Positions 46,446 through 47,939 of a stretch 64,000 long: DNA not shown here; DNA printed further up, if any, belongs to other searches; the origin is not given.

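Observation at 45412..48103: Periplasmic cytochrome c translationally coupled to two stand-alone Reg_prop beta-propeller proteins, upstream of the GGDEF-EAL gene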

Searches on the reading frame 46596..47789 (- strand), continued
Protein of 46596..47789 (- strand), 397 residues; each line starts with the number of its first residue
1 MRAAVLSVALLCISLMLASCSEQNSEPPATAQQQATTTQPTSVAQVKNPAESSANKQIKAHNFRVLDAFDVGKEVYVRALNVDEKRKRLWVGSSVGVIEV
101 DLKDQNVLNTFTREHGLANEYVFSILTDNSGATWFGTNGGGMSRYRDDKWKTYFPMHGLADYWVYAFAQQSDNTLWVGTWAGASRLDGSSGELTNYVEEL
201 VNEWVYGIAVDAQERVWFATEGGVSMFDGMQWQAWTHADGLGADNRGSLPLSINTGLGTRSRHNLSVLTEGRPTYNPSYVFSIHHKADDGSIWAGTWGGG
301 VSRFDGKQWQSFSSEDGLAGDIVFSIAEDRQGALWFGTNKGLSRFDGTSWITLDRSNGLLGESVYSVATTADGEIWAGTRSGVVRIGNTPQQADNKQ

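Call 11: find_related_loci(query=A1, collection=metagenome_contigs, flank=10000)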
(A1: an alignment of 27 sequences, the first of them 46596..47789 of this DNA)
Query A1 (397 aa) in metagenome_contigs; peptide patterns used: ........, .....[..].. (x = any residue, [..] = any of these).
600 stretches matched a pattern (row limit reached: there are more); 570 encode a relative of the query (tblastn E <= 1e-3); the best 80 are kept; 80 distinct loci.
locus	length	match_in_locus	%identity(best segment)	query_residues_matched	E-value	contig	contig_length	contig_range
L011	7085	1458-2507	61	44-394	1e-148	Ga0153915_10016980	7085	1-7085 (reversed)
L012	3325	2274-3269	65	64-396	1e-154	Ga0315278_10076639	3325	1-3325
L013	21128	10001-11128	56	1-387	1e-146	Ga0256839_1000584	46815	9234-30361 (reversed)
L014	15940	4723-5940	54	1-386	4e-146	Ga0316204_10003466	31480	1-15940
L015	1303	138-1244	56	2-387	2e-160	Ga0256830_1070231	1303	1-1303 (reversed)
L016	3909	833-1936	56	9-393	1e-150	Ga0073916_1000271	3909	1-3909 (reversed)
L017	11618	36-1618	64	63-394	1e-145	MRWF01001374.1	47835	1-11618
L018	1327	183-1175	64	64-395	6e-158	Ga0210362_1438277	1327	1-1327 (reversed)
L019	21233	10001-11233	53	6-386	6e-144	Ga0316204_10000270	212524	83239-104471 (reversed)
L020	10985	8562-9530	63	65-388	5e-144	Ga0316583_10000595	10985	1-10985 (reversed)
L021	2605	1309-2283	63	62-387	1e-151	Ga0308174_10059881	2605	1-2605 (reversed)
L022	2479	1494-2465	64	63-387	5e-152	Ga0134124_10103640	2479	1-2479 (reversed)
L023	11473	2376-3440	57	17-386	3e-143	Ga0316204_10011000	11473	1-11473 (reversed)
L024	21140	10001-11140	55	1-386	4e-143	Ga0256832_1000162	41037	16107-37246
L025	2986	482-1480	64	64-397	2e-149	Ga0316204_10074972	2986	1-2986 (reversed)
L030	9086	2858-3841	64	59-387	3e-142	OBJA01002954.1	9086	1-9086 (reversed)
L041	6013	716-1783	55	19-387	2e-140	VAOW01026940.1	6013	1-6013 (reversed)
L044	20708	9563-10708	52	10-386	1e-139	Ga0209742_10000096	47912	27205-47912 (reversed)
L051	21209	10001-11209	54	1-392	2e-139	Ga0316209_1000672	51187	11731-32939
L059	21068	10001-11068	57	18-386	1e-138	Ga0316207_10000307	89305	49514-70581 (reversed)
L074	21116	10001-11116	53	1-387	2e-137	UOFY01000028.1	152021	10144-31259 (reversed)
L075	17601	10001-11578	63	64-387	1e-137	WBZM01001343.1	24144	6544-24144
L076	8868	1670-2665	61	54-386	3e-137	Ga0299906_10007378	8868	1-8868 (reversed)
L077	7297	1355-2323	63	64-387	4e-137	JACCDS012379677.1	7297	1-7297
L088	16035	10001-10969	62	64-387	6e-136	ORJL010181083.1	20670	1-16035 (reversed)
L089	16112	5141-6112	62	64-387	1e-135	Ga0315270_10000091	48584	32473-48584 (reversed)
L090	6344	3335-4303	62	64-387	4e-136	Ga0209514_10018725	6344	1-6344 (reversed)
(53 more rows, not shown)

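Call 16: search_protein_families(library=pfam, proteins=[L074:5783-6682:+, L074:6728-8290:+, L074:8290-9648:+, L089:910-2484:+, L089:2481-3902:+, L089:4100-4648:+, L044:12111-13505:+, L051:15251-16540:+, L074:12383-13078:+, L074:3701-5077:+], max_evalue=0.001)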
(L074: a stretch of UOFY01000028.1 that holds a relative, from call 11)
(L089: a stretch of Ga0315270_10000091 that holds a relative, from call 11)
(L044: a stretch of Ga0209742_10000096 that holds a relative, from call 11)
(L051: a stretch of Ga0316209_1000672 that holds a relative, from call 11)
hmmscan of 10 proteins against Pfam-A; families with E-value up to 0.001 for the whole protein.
L074:5783-6682:+ (299 aa): 1 family
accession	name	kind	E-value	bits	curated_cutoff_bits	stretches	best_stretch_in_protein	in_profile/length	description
PF00512.31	HisKA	-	4.6e-05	23.8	26.9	1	81-146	11-64/66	His Kinase A (phospho-acceptor) domain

L074:6728-8290:+ (520 aa): 5 families
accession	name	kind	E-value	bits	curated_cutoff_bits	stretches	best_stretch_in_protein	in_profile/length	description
PF02518.31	HATPase_c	-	6.9e-23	81.7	26.4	1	402-511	3-110/111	Histidine kinase-, DNA gyrase B-, and HSP90-like ATPase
PF14501.12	HATPase_c_5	-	3.6e-07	30.5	22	1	406-496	7-90/102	GHKL domain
PF00672.30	HAMP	-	8.6e-06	26.4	25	1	236-265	23-52/53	HAMP domain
PF00512.31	HisKA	-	0.00048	20.6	26.9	0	288-350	3-58/66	His Kinase A (phospho-acceptor) domain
PF13581.12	HATPase_c_2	-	0.0007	20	27.4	0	412-506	39-125/127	Histidine kinase-like ATPase domain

L074:8290-9648:+ (452 aa): 11 families
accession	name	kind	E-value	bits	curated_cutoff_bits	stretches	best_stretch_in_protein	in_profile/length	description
PF00158.32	Sigma54_activat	-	3.4e-69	232.3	20.2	1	146-310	4-168/168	Sigma-54 interaction domain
PF00072.30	Response_reg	-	2.6e-26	92.4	30.2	1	6-115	1-110/111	Response regulator receiver domain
PF25601.1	AAA_lid_14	-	2.8e-20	72.4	27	1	315-391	1-76/87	AAA+ ATPase lid domain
PF14532.12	Sigma54_activ_2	-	4.6e-19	69.5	25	1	147-314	4-138/138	Sigma-54 interaction domain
PF02954.25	HTH_8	-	6.4e-11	42.2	22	1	413-450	3-40/42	Bacterial regulatory protein, Fis family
PF07728.20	AAA_5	-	3.1e-07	30.9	22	1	167-285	2-123/139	AAA domain (dynein-related subfamily)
PF00004.35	AAA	-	7.3e-06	26.9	21.2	1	167-285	1-110/131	ATPase family associated with various cellular activities (AAA)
PF13191.12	AAA_16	-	6e-05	24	32.6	1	150-213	9-79/167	AAA ATPase domain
PF01078.27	Mg_chelatase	-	6.7e-05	22.8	20.3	0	166-274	24-145/207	Magnesium chelatase, subunit ChlI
PF18024.7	HTH_50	-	0.00046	20.3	27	0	406-452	2-47/50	Helix-turn-helix domain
PF07724.20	AAA_2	-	0.00055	20.4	27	0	164-292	3-132/166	AAA domain (Cdc48 subfamily)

L089:910-2484:+ (524 aa): 3 families
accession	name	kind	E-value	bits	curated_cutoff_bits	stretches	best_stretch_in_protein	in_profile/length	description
PF02518.31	HATPase_c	-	8e-25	87.9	26.4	1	408-516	2-110/111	Histidine kinase-, DNA gyrase B-, and HSP90-like ATPase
PF00512.31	HisKA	-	4.2e-07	30.3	26.9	1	298-360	3-61/66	His Kinase A (phospho-acceptor) domain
PF00672.30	HAMP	-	0.00022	21.9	25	0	241-275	20-52/53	HAMP domain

L089:2481-3902:+ (473 aa): 8 families
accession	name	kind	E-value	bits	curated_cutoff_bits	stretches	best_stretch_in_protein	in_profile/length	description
PF00158.32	Sigma54_activat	-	1.2e-69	233.8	20.2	1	146-309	4-167/168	Sigma-54 interaction domain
PF00072.30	Response_reg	-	3.7e-28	98.4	30.2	1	7-115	2-110/111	Response regulator receiver domain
PF25601.1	AAA_lid_14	-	1.1e-22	80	27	1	315-399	1-83/87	AAA+ ATPase lid domain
PF14532.12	Sigma54_activ_2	-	5.9e-21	75.6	25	1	146-314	3-138/138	Sigma-54 interaction domain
PF02954.25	HTH_8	-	3.4e-08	33.5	22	1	414-453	2-41/42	Bacterial regulatory protein, Fis family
PF07728.20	AAA_5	-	1.7e-07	31.7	22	1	167-285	2-123/139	AAA domain (dynein-related subfamily)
PF00004.35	AAA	-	3.7e-05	24.6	21.2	1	167-293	1-116/131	ATPase family associated with various cellular activities (AAA)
PF13191.12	AAA_16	-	0.00038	21.4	32.6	1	162-203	22-63/167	AAA ATPase domain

L089:4100-4648:+ (182 aa): 1 family
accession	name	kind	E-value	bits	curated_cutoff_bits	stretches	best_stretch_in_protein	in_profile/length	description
PF08238.18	Sel1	-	5.9e-13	49.3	30.7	1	91-125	2-36/36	Sel1 repeat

L044:12111-13505:+ (464 aa): 7 families
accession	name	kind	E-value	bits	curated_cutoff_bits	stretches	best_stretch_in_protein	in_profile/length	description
PF01344.31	Kelch_1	-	5.2e-29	99.8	20.1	4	63-84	1-22/46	Kelch motif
PF24681.1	Kelch_KLHDC2_KLHL20_DRC7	-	2.9e-17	63.1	50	2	220-352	50-181/221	KLHDC2/KLHL20/DRC7 Kelch-repeats domain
PF13964.12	Kelch_6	-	3.9e-14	52.5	25.3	0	63-97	1-34/50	Kelch motif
PF25210.1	Kelch_FKB95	-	7.1e-14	52.5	70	0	53-84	69-100/268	FKB95, Kelch-repeats domain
PF07646.21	Kelch_2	-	3.3e-10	39.8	21.3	0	63-86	1-25/48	Kelch motif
PF24981.1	Beta-prop_ATRN-LZTR1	-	5.4e-08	32.9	50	0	104-196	191-288/289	Attractin/LZTR1 beta-propeller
PF13418.12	Kelch_4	-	4.9e-05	23.6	21.6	0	63-81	1-20/49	Galactose oxidase, central domain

L051:15251-16540:+ (429 aa): 1 family
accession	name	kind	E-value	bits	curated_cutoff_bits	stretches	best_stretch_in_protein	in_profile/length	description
PF00202.27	Aminotran_3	-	7.9e-123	410.5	30.5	1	23-422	6-402/403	Aminotransferase class-III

L074:12383-13078:+ (231 aa): 2 families
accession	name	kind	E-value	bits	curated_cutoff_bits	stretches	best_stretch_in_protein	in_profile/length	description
PF00034.26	Cytochrom_C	-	1.9e-15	58.4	21.3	1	146-229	1-88/90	Cytochrome c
PF13442.11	Cytochrome_CBB3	-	5.2e-12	46.4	27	1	145-227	2-68/68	Cytochrome C oxidase, cbb3-type, subunit III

L074:3701-5077:+ (458 aa): 1 family
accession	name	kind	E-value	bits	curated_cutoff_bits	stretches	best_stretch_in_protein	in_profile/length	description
PF00115.25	COX1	-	4.7e-09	36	34.8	1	19-397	5-414/436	Cytochrome C and Quinol oxidase polypeptide I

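Call 25: search_protein_families(library=pfam, proteins=[L074:6728-7450:+, L089:910-1650:+], max_evalue=10)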
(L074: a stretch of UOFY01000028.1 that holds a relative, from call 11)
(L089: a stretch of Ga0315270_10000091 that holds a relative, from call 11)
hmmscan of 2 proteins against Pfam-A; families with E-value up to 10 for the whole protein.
L074:6728-7450:+ (241 aa): 3 families
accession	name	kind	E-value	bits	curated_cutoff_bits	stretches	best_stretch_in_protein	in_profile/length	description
PF13828.11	DUF4190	-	0.062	13.5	35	1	194-224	2-34/62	Domain of unknown function (DUF4190)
PF09765.14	FANCL_d1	-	0.11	12.9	23.8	1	71-143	18-84/89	FANCL UBC-like domain 1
PF12441.14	CopG_antitoxin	-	0.17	13.1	28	0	11-40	22-53/79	CopG antitoxin of type II toxin-antitoxin system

L089:910-1650:+ (247 aa): 1 family
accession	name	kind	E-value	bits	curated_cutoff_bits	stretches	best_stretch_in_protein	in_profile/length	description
PF23689.1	YldA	-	3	8.7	27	1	48-61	10-23/29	YldA-like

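Call 29: predict_structure(alignment_id=A1)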
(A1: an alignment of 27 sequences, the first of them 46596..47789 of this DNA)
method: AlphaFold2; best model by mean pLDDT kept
length: 397 residues; sequences in the alignment: 27
mean_pLDDT: 84.4   pTM: 0.80
mean pLDDT of the five models: 84.4, 83.5, 81.7, 81.2, 80.7
residues with pLDDT >= 90: 268; 70-90: 45; 50-70: 30; < 50: 54
segments of 3 or more residues with pLDDT < 50: 19-57, 157-160, 257-263, 395-397
pLDDT, mean of each block of 10 residues (from residue 1): 63 63 41 38 41 47 91 95 97 97 96 92 96 90 94 63 90 95 91 92 94 98 96 97 91 57 60 89 97 97 98 96 97 97 96 95 97 96 92 54
secondary structure, 60 per line:
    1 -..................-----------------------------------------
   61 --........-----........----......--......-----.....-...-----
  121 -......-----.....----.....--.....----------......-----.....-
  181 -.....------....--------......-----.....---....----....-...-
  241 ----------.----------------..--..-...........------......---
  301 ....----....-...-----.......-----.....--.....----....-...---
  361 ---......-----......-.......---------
elements in order: H2-19 E63-70 E76-83 E88-93 E96-101 E107-111 E122-127 E133-137 E142-146 E149-153 E164-169 E175-179 E182-186 E193-196 E205-210 E216-220 E224-227 E232-235 E275-285 E292-297 E301-304 E309-312 E322-328 E334-338 E341-345 E350-353 E364-369 E375-380 E382-388
